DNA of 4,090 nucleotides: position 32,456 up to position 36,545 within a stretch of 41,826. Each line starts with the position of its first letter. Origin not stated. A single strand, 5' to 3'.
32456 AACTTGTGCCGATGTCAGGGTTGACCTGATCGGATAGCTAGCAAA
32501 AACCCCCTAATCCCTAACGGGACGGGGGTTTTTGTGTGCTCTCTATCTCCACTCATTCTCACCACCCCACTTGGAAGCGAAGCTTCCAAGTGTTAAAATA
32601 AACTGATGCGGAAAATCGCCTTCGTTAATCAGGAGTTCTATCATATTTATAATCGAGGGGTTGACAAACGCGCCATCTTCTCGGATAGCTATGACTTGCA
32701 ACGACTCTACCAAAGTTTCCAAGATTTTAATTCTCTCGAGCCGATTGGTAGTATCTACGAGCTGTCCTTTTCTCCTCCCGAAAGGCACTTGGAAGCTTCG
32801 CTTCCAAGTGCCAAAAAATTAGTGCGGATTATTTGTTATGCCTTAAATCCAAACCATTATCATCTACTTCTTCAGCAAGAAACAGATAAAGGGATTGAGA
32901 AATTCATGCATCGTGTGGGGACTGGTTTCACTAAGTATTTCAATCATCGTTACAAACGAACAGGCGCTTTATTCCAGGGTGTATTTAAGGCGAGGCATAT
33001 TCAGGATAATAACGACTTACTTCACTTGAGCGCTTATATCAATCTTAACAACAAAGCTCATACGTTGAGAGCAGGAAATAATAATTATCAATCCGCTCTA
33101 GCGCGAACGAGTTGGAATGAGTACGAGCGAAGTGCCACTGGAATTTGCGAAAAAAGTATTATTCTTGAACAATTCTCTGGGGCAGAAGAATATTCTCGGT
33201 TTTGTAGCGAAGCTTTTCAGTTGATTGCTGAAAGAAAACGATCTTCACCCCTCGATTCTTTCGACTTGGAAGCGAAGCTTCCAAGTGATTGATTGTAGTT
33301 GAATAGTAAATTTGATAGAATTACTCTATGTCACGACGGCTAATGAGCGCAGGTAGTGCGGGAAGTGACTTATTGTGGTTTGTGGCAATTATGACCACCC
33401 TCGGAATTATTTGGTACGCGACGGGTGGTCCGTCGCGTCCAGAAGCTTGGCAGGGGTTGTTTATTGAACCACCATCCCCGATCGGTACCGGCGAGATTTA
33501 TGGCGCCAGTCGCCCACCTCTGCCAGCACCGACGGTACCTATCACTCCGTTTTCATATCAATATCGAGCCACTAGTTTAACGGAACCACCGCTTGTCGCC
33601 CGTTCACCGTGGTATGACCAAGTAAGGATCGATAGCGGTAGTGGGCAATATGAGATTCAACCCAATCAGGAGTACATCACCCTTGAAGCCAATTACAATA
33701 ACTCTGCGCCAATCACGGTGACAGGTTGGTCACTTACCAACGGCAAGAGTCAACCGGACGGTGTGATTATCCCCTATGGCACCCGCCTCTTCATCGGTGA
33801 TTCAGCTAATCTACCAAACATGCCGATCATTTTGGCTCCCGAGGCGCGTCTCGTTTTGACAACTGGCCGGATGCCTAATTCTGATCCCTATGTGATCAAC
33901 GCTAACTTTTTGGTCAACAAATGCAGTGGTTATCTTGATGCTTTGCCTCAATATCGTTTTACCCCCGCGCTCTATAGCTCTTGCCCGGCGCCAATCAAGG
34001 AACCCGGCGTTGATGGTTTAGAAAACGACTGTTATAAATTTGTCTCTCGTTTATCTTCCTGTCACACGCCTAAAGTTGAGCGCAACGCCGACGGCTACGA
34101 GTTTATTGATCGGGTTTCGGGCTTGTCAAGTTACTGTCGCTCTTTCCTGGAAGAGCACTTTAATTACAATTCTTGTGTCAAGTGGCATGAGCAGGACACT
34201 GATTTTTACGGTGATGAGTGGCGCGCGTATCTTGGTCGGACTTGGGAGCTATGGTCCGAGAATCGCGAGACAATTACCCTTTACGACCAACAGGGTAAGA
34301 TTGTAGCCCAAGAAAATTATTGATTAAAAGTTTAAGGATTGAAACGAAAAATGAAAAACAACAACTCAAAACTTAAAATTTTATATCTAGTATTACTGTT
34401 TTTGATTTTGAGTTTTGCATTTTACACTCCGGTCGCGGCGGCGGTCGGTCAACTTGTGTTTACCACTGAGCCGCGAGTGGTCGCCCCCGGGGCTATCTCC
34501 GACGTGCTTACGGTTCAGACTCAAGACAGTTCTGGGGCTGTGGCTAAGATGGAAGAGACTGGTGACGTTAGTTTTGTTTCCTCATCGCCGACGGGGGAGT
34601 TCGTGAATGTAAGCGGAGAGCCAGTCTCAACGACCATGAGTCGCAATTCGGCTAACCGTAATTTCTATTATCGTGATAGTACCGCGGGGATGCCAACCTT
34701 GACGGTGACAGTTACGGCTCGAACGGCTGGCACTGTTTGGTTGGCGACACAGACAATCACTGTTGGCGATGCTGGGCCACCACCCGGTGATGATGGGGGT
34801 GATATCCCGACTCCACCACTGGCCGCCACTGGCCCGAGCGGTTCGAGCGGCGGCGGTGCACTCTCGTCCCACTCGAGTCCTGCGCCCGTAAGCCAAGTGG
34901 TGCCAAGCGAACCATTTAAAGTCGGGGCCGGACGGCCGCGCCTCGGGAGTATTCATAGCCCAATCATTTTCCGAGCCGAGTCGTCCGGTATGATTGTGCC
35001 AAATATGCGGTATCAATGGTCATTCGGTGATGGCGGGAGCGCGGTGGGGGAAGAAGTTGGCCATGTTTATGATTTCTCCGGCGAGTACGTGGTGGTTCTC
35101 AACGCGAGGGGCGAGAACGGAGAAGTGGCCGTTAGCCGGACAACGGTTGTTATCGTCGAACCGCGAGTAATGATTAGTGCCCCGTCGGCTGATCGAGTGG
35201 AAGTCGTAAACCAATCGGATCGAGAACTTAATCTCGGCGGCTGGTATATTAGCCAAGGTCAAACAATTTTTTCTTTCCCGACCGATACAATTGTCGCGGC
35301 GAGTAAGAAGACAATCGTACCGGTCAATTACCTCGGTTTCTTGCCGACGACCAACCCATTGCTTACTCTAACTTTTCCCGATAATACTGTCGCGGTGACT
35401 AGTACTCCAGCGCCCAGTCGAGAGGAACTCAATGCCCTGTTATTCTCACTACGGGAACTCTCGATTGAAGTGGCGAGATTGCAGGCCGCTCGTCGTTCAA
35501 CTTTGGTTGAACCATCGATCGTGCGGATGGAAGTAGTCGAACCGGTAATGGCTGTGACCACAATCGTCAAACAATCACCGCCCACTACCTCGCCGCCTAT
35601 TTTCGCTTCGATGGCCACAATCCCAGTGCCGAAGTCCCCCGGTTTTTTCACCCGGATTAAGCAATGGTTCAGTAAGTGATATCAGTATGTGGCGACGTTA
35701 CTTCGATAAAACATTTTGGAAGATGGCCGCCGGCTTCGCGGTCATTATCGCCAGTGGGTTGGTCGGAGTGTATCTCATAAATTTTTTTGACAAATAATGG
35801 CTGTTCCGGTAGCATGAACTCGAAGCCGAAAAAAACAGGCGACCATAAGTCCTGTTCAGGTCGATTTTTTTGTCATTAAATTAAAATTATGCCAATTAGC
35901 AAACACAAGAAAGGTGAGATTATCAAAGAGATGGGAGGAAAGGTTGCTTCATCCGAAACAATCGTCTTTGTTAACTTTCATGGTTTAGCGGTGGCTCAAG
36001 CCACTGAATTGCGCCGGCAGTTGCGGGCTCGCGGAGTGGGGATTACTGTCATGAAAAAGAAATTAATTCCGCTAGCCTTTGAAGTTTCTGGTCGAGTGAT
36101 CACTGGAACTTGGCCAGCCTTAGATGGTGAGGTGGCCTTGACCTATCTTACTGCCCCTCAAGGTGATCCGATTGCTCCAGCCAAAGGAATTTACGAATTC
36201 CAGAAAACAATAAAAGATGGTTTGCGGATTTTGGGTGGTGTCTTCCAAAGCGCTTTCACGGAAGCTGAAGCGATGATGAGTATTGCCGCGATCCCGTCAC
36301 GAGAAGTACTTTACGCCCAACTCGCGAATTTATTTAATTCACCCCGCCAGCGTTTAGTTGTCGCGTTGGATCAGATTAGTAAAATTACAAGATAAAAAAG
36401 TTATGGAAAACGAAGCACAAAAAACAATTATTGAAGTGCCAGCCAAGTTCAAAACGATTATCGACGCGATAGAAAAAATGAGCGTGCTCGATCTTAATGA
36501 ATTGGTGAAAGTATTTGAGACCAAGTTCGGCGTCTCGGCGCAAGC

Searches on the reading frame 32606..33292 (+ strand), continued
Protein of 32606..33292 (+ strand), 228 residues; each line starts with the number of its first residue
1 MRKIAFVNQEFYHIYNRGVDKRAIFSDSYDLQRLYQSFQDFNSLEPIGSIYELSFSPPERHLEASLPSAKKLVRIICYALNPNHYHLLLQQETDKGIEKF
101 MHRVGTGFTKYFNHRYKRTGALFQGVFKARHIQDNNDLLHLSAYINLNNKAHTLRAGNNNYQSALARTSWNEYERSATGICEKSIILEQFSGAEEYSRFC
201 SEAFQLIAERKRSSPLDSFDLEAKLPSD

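Call 64: fold_search(model_id=the predicted structure, library=pdb)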
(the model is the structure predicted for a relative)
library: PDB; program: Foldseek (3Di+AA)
matches with E <= 10: 779; with E <= 0.001: 1
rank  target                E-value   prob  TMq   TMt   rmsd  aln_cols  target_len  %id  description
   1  4er8_A                3.1e-05  1.00  0.45  0.59   7.7       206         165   14  Structure of the REP associates tyrosine transposase bound to a REP hairpin (released 2012-08-15)
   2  2a6m_B                1.7e-03  1.00  0.36  0.52  17.1       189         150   14  Crystal Structure of the ISHp608 Transposase (released 2005-10-25)
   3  7cv1_C                1.7e-03  0.97  0.35  0.33  12.8       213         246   11  Structure of human tRNAHis guanylyltransferase (Thg1) in the presence of human mitochondrial tRNAHis (released 2021-04-07)
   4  3otc_B                3.6e-03  0.93  0.34  0.31  13.0       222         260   11  Crystal structure of human tRNAHis guanylyltransferase (Thg1)- Native II (released 2010-11-17)
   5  4kgk_A                4.0e-03  0.97  0.36  0.38   5.4       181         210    7  Bacterial tRNA(HIS) Guanylyltransferase (Thg1)-Like Protein in complex with GTP (released 2013-08-14)
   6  3otc_A                4.3e-03  0.92  0.34  0.30  13.0       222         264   11  Crystal structure of human tRNAHis guanylyltransferase (Thg1)- Native II (released 2010-11-17)
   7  2a6o_A                4.6e-03  0.99  0.34  0.48  16.8       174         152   16  Crystal Structure of the ISHp608 Transposase in Complex with Stem-loop DNA (released 2005-10-25)
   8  3otd_A                4.6e-03  0.94  0.34  0.33  13.1       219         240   11  Crystal structure of human tRNAHis guanylyltransferase (Thg1)- NaI derivative (released 2010-11-17)
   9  7cv1_A                5.8e-03  0.92  0.34  0.32  12.9       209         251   11  Structure of human tRNAHis guanylyltransferase (Thg1) in the presence of human mitochondrial tRNAHis (released 2021-04-07)
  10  2a6m_A                6.2e-03  0.99  0.33  0.53   6.5       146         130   16  Crystal Structure of the ISHp608 Transposase (released 2005-10-25)
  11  2vjv_A                6.6e-03  0.99  0.34  0.58   7.2       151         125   15  Crystal structure of the IS608 transposase in complex with left end 26-mer DNA hairpin and a 6-mer DNA representing th (released 2008-02-19)
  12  7cv1_B                7.4e-03  0.89  0.35  0.34  12.8       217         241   12  Structure of human tRNAHis guanylyltransferase (Thg1) in the presence of human mitochondrial tRNAHis (released 2021-04-07)
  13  2vic_A                8.4e-03  0.98  0.35  0.49  13.5       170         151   15  CRYSTAL STRUCTURE OF THE ISHP608 TRANSPOSASE IN COMPLEX with Left end 26- mer DNA and manganese (released 2008-02-19)
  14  7cv1_D                8.4e-03  0.90  0.35  0.33  12.8       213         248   11  Structure of human tRNAHis guanylyltransferase (Thg1) in the presence of human mitochondrial tRNAHis (released 2021-04-07)
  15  3wc0_E                8.4e-03  0.80  0.32  0.31  13.1       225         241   12  Crystal structure of C. albicans tRNA(His) guanylyltransferase (Thg1) with GTP (released 2013-12-18)
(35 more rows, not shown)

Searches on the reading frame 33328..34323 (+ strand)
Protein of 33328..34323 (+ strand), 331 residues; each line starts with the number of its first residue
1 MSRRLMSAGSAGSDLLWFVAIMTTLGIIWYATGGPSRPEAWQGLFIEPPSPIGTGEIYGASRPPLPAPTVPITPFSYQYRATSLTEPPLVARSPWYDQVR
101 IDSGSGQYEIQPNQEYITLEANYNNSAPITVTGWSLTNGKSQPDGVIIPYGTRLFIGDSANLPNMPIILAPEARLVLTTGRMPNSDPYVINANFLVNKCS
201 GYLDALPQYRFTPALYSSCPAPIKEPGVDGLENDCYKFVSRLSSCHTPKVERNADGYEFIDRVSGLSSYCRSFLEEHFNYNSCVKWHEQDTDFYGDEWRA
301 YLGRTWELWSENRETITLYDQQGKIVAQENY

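Call 19: search_protein_families(library=pfam, proteins=[window:33328-34323:+], max_evalue=0.01)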
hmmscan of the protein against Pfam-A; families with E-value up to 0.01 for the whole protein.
window:33328-34323:+ (331 aa): 1 family
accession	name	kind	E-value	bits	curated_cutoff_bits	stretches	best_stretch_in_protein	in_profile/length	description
PF00932.25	LTD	-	6.9e-05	23.6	34.3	0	111-181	14-71/109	Lamin Tail Domain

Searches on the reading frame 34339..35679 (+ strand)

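Call 19: search_protein_families(library=pfam, proteins=[window:34339-35679:+], max_evalue=0.01)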
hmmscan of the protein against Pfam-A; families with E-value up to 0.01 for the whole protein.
window:34339-35679:+ (446 aa): 3 families
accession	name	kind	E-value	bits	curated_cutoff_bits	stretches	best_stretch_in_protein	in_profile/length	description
PF18911.6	PKD_4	-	6.8e-11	42.5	27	1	197-271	8-83/85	PKD domain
PF00801.26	PKD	-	8.7e-08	32.5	23.5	1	222-271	29-80/80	PKD domain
PF00932.25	LTD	-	4.3e-05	24.3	34.3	1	279-327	15-67/109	Lamin Tail Domain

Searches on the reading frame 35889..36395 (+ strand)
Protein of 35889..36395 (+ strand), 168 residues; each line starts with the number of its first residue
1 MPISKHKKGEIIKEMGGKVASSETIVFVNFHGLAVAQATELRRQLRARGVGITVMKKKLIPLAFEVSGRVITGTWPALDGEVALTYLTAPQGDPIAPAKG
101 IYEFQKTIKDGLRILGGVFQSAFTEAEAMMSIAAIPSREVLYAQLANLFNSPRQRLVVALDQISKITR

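Call 19: search_protein_families(library=pfam, proteins=[window:35889-36395:+], max_evalue=0.01)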
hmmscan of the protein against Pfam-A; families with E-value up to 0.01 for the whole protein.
window:35889-36395:+ (168 aa): 1 family
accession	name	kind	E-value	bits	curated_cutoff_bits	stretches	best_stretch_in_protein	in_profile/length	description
PF00466.25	Ribosomal_L10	-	2.4e-15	56.9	22.8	1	5-106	3-100/100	Ribosomal protein L10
